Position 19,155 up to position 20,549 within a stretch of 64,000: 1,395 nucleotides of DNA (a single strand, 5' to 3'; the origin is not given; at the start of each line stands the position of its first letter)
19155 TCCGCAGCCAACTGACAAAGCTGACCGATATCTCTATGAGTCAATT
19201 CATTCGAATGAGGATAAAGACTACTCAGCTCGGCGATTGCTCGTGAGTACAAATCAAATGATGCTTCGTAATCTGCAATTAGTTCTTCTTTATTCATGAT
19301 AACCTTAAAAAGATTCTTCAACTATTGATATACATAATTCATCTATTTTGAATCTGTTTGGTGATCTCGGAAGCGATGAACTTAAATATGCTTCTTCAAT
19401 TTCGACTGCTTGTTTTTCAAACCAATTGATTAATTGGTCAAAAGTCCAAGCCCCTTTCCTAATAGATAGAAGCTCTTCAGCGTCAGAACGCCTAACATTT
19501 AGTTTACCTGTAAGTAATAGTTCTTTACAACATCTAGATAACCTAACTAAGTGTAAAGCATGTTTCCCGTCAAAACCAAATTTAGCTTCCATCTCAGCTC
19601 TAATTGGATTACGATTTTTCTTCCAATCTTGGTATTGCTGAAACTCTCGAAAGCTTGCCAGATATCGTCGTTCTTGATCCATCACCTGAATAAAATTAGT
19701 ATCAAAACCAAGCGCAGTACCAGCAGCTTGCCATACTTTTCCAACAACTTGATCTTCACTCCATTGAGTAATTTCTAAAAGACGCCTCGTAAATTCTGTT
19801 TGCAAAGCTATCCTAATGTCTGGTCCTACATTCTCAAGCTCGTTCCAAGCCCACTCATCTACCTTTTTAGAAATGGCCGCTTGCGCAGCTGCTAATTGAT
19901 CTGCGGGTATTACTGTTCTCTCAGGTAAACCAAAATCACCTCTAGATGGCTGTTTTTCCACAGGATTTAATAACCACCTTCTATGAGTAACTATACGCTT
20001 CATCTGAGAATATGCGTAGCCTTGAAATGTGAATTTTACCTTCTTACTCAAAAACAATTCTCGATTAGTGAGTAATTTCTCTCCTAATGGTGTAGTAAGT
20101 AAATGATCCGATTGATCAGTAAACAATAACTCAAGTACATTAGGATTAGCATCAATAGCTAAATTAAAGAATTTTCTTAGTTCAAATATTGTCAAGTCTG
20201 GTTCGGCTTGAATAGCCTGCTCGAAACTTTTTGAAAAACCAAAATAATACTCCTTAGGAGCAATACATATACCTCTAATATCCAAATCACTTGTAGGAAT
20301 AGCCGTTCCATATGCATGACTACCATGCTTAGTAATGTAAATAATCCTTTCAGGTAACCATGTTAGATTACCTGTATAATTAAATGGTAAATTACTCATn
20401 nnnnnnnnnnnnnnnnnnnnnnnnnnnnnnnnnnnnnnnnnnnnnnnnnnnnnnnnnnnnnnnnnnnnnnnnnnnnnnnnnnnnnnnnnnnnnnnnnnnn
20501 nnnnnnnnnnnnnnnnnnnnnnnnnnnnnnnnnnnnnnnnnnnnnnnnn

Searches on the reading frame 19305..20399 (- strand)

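Call 25: search_protein_families(library=phrogs, proteins=[window:19305-20399:-], max_evalue=0.001)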
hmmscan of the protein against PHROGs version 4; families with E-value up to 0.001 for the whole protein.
window:19305-20399:- (364 aa): 2 families
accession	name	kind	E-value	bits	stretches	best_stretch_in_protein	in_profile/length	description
phrog_388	-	DNA, RNA and nucleotide metabolism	1.1e-61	209.8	1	14-361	33-331/351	nucleotidyltransferase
phrog_14344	-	DNA, RNA and nucleotide metabolism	2.1e-10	41.8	1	19-92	29-105/262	nucleotidyltransferase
